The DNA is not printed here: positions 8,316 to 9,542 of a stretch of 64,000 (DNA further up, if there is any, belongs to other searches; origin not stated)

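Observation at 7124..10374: Orphan LarB in an unusual neighbourhood (class I aldolase - amidohydrolase_2 - LarB - RsbRD_N-like) without larA, larC or larE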

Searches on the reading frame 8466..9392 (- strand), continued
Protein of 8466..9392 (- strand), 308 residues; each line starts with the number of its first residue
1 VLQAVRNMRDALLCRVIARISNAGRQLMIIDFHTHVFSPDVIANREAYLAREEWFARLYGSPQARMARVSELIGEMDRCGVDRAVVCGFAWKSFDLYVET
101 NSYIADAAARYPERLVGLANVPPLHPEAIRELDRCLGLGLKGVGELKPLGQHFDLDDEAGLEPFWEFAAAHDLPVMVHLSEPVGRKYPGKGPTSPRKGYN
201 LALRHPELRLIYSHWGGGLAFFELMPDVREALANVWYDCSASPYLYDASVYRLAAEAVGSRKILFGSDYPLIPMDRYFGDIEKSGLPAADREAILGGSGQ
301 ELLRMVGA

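Call 49: find_related_loci(query=A2, collection=metagenome_contigs, flank=6000)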
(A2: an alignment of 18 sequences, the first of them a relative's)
Query A2 (300 aa) in metagenome_contigs; peptide patterns used: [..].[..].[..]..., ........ (x = any residue, [..] = any of these).
600 stretches matched a pattern (row limit reached: there are more); 513 encode a relative of the query (tblastn E <= 1e-3); the best 80 are kept; 80 distinct loci.
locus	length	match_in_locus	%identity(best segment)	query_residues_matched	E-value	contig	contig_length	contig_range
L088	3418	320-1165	61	14-295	1e-122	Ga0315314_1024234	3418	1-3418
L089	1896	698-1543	60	14-295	2e-124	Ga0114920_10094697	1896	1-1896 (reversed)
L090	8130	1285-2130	57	14-295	2e-116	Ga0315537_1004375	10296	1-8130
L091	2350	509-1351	59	15-295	3e-122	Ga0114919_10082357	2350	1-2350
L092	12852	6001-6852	58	14-297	5e-116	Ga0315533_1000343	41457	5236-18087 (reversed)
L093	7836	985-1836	59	14-297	6e-116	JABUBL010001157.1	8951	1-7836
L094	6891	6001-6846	57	14-295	5e-116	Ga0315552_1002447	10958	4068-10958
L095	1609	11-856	60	14-295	3e-124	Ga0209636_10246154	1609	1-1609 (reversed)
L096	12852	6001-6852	58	14-297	3e-115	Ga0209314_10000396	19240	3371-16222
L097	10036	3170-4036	57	7-295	4e-115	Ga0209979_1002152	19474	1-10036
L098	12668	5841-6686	58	14-295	2e-114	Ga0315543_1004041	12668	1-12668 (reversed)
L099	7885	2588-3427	58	18-297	1e-114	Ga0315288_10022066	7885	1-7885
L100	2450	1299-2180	56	7-300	5e-120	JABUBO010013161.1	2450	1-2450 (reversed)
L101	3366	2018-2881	56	11-297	8e-117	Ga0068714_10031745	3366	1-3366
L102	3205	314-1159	56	14-295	2e-117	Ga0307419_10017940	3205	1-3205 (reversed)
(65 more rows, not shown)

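Call 55: predict_structure(alignment_id=A1)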
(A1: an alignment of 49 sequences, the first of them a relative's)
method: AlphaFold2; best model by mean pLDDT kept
length: 281 residues; sequences in the alignment: 49
mean_pLDDT: 93.6   pTM: 0.92
mean pLDDT of the five models: 93.6, 93.3, 93.1, 92.3, 91.6
residues with pLDDT >= 90: 249; 70-90: 21; 50-70: 4; < 50: 7
segments of 3 or more residues with pLDDT < 50: 156-162
pLDDT, mean of each block of 10 residues (from residue 1): 97 97 93 92 98 98 95 98 98 98 98 96 92 97 97 61 73 96 95 94 97 91 96 97 94 93 97 94 75
secondary structure, 60 per line:
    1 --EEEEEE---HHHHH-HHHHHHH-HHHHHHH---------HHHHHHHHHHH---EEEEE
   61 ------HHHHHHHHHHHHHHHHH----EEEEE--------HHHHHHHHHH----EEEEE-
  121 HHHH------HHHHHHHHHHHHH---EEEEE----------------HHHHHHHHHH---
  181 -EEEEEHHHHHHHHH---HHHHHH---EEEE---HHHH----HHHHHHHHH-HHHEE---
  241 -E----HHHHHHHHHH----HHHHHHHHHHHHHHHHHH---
elements in order: E3-8 H12-16 H18-24 H26-32 H42-52 E56-60 H67-83 E88-92 H101-110 E115-119 H121-124 H131-143 E147-151 H168-177 E182-186 H187-195 H199-204 E208-211 H215-218 H223-231 H247-256 H261-278
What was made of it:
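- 8466..9311 (-): Uncharacterised Amidohydro_2 metalloenzyme (281 aa, NCBI MBE0428539.1). Short form of the ACMSD/LigW-like group. Its stop codon overlaps the LarB start by 4 nt. AF2 pLDDT 93.6 (call 55).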

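Call 58: fold_search(model_id=the predicted structure, library=pdb)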
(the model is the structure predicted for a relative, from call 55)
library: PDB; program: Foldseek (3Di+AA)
matches with E <= 10: 1699; with E <= 0.001: 212
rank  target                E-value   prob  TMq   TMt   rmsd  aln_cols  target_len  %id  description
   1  3nur                  3.3e-16  1.00  0.73  0.68   4.9       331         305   24  Crystal structure of a putative amidohydrolase from Staphylococcus aureus (released 2011-07-13)
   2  3s4t_G                8.1e-16  1.00  0.73  0.64   5.5       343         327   20  Crystal structure of putative amidohydrolase-2 (EFI-target 500288)from Polaromonas sp. JS666 (released 2011-08-24)
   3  4l6d_A                1.8e-15  1.00  0.77  0.66   4.4       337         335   20  Crystal structure of 5-carboxyvanillate decarboxylase from Sphingomonas paucimobilis complexed with vanillic acid (released 2013-11-13)
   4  3s4t_B                1.9e-15  1.00  0.71  0.62   5.7       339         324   20  Crystal structure of putative amidohydrolase-2 (EFI-target 500288)from Polaromonas sp. JS666 (released 2011-08-24)
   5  6m53_C                2.0e-15  1.00  0.76  0.66   5.0       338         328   22  Crystal structure of 2, 3-dihydroxybenzoic acid decarboxylase from Fusarium oxysporum (released 2020-07-15)
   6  3s4t_E                2.0e-15  1.00  0.72  0.63   5.5       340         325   20  Crystal structure of putative amidohydrolase-2 (EFI-target 500288)from Polaromonas sp. JS666 (released 2011-08-24)
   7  2dvt_B                2.1e-15  1.00  0.71  0.62   6.0       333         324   20  Crystal Structure of 2,6-Dihydroxybenzoate Decarboxylase from Rhizobium (released 2006-09-19)
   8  2dvt_D                2.5e-15  1.00  0.72  0.64   5.5       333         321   20  Crystal Structure of 2,6-Dihydroxybenzoate Decarboxylase from Rhizobium (released 2006-09-19)
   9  3s4t_A                3.0e-15  1.00  0.72  0.62   5.6       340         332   20  Crystal structure of putative amidohydrolase-2 (EFI-target 500288)from Polaromonas sp. JS666 (released 2011-08-24)
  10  4qro_G                3.0e-15  1.00  0.71  0.62   5.5       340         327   20  CRYSTAL STRUCTURE of DIHYDROXYBENZOIC ACID DECARBBOXYLASE BPRO_2061 (TARGET EFI-500288) FROM POLAROMONAS SP. JS666 WIT (released 2014-08-06)
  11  2dvu_C                3.0e-15  1.00  0.73  0.64   5.8       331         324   20  Crystal Structure of 2,6-Dihydroxybenzoate Decarboxylase Complexed with 2,6-Dihydroxybenzoate (released 2006-09-19)
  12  4qro_E                3.0e-15  1.00  0.71  0.63   5.6       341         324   20  CRYSTAL STRUCTURE of DIHYDROXYBENZOIC ACID DECARBBOXYLASE BPRO_2061 (TARGET EFI-500288) FROM POLAROMONAS SP. JS666 WIT (released 2014-08-06)
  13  4qro_D                5.2e-15  1.00  0.70  0.62   5.8       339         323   20  CRYSTAL STRUCTURE of DIHYDROXYBENZOIC ACID DECARBBOXYLASE BPRO_2061 (TARGET EFI-500288) FROM POLAROMONAS SP. JS666 WIT (released 2014-08-06)
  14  3s4t_C                5.5e-15  1.00  0.73  0.63   5.4       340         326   20  Crystal structure of putative amidohydrolase-2 (EFI-target 500288)from Polaromonas sp. JS666 (released 2011-08-24)
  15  4eri_A                5.5e-15  1.00  0.72  0.62   4.8       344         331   21  Evidence for a Dual Role of an Active Site Histidine in alpha-Amino-beta-Carboxymuconate-epsilon-Semialdehyde Decarbox (released 2012-08-22)
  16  3cjp_A                5.9e-15  1.00  0.69  0.74   3.7       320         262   19  Crystal structure of an uncharacterized amidohydrolase CAC3332 from Clostridium acetobutylicum (released 2008-03-25)
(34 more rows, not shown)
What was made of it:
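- On Amidohydro_2 (PF04909), ACMSD-like metal-dependent decarboxylase/hydrolase group: Foldseek E 1e-15 to 1e-16 to 3nur, LigW, gamma-RSD and ACMSD (calls 55, 58).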

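Call 59: find_encoding_contigs(protein=P0058, flank=6000, max_places=1)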
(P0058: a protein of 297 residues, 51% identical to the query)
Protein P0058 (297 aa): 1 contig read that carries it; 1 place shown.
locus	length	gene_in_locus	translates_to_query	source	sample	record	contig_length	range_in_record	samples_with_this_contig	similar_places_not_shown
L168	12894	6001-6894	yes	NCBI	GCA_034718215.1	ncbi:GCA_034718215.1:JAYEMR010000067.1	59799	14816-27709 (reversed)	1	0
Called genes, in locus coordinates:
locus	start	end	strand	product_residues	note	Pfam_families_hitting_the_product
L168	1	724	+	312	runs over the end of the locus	PF00294:PfkB, PF08543:Phos_pyr_kin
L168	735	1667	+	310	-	PF01261:AP_endonuc_2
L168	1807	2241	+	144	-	PF23473:LysM3_LYK4_5 (faint), PF01476:LysM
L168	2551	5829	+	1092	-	PF00704:Glyco_hydro_18 (weak), PF08239:SH3_3, PF02449:Glyco_hydro_42 (weak)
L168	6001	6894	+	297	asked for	PF04909:Amidohydro_2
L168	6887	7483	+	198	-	PF02834:LigT_PEase, PF10469:AKAP7_NLS, PF13563:2_5_RNA_ligase2, PF02834:LigT_PEase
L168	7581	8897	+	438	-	-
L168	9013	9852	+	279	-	PF01261:AP_endonuc_2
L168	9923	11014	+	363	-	PF01408:GFO_IDH_MocA, PF22725:GFO_IDH_MocA_C3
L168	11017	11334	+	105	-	-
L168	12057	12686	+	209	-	PF00156:Pribosyltran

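Call 60: find_encoding_contigs(protein=P0083, flank=6000, max_places=1)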
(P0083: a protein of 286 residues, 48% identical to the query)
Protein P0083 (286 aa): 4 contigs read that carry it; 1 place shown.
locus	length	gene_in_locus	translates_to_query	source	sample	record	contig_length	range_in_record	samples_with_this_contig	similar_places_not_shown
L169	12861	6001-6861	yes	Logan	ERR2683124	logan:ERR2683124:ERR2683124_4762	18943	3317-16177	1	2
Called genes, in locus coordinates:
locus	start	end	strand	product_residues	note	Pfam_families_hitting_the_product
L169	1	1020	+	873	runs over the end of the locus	PF00496:SBP_bac_5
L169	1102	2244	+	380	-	PF00528:BPD_transp_1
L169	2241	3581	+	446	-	PF00528:BPD_transp_1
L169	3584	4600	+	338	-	PF02463:SMC_N (weak), PF00005:ABC_tran, PF13401:AAA_22 (weak), PF13304:AAA_21, PF08352:oligo_HPY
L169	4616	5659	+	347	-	PF00005:ABC_tran, PF02463:SMC_N (faint), PF08352:oligo_HPY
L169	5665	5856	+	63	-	-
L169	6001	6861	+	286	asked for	PF04909:Amidohydro_2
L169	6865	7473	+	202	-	PF10469:AKAP7_NLS (weak), PF02834:LigT_PEase, PF13563:2_5_RNA_ligase2, PF02834:LigT_PEase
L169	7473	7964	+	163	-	PF02481:DNA_processg_A (faint), PF18306:LDcluster4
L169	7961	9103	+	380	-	PF13793:Pribosyltran_N, PF00156:Pribosyltran, PF14572:Pribosyl_synth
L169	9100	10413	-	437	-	PF00909:Ammonium_transp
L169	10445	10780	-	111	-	-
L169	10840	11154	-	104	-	-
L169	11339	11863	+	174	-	PF14512:TM1586_NiRdase, PF00881:Nitroreductase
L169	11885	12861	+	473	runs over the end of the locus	PF03951:Gln-synt_N, PF00120:Gln-synt_C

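Call 61: find_encoding_contigs(protein=P0107, flank=6000, max_places=1)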
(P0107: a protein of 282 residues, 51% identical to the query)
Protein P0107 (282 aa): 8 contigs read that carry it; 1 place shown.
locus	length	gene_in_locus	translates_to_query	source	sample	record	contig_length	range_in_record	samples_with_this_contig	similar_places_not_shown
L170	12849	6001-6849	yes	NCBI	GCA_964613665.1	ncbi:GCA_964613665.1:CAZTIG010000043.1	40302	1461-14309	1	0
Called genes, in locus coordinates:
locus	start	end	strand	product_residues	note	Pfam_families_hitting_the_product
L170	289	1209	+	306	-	PF04055:Radical_SAM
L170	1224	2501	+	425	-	-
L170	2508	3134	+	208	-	PF00753:Lactamase_B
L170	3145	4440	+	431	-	PF03721:UDPG_MGDP_dh_N, PF00984:UDPG_MGDP_dh, PF03720:UDPG_MGDP_dh_C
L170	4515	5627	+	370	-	-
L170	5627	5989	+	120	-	PF01648:ACPS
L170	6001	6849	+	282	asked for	PF04909:Amidohydro_2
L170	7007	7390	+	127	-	PF01242:PTPS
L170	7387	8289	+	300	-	PF07136:DUF1385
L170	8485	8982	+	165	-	PF01257:2Fe-2S_thioredx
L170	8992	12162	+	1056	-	PF01512:Complex1_51K, PF10531:SLBB (weak), PF10589:NADH_4Fe-4S, PF14691:Fer4_20, PF01946:Thi4 (weak), PF01266:DAO (weak), PF07992:Pyr_redox_2, PF13450:NAD_binding_8, +7 more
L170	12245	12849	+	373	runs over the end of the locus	PF13510:Fer2_4, PF10588:NADH-G_4Fe-4S_3, PF12837:Fer4_6 (weak), PF22117:Fer4_Nqo3, PF12838:Fer4_7 (weak), PF13183:Fer4_8 (weak), PF04879:Molybdop_Fe4S4, PF00384:Molybdopterin, +3 more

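Call 63: search_solved_structures(query=A1, max_evalue=0.1, show_alignments=0)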
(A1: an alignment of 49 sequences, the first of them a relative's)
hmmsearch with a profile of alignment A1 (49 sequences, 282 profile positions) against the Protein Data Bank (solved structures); distinct sequences matched with E-value up to 0.1: 55.
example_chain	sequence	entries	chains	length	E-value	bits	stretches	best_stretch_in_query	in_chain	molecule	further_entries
3nur_A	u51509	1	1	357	2.9e-24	88.7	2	176-280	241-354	Amidohydrolase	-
4inf_A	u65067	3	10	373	5.5e-18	68.1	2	44-196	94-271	METAL-DEPENDENT HYDROLASE | 5-Carboxyvanillate Decarboxylase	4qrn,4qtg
4qs5_A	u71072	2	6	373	4.7e-17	65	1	44-196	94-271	Ligw2 Decarboxylase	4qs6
2wm1_A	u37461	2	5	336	6.6e-17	64.6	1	45-281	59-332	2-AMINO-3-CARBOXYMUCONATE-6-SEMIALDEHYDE DECARBOXYLASE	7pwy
4ofc_A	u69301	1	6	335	6.7e-17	64.5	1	45-281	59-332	2-amino-3-carboxymuconate-6-semialdehyde decarboxylase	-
4ign_A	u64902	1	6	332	8.9e-17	64.1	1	45-280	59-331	2-amino-3-carboxymuconate-6-semialdehyde decarboxylase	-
4igm_A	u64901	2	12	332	9.1e-17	64.1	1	45-280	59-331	2-amino-3-carboxymuconate-6-semialdehyde decarboxylase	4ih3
3irs_A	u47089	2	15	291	9.6e-17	64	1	37-280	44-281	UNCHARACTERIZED PROTEIN BB4693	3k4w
8yt2_A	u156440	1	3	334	1.4e-16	63.5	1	46-279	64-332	2-amino-3-carboxymuconate 6-semialdehyde decarboxylase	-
2hbv_A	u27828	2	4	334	1.6e-16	63.3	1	46-279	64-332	2-amino-3-carboxymuconate 6-semialdehyde decarboxylase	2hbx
4ifr_A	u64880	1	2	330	1.7e-16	63.2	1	46-279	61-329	2-amino-3-carboxymuconate 6-semialdehyde decarboxylase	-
4ifk_A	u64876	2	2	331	1.7e-16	63.2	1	46-279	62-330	2-amino-3-carboxymuconate 6-semialdehyde decarboxylase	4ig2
4ifk_B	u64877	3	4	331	1.7e-16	63.2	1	46-279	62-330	2-amino-3-carboxymuconate 6-semialdehyde decarboxylase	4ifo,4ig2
6mgs_A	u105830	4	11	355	2.1e-16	62.9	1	46-279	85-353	2-amino-3-carboxymuconate 6-semialdehyde decarboxylase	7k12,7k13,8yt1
3cjp_A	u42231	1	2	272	2.5e-16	62.6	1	1-280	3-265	Predicted amidohydrolase, dihydroorotase family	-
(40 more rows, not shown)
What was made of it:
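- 8466..9311 (-): Foldseek and profile hits to 3nur, LigW, ACMSD and gamma-RSD (calls 58, 63).
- On Amidohydro_2 (PF04909), ACMSD-like metal-dependent decarboxylase/hydrolase group: The best full-length matches are uncharacterised short forms (3cjp, 3irs) (call 63).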
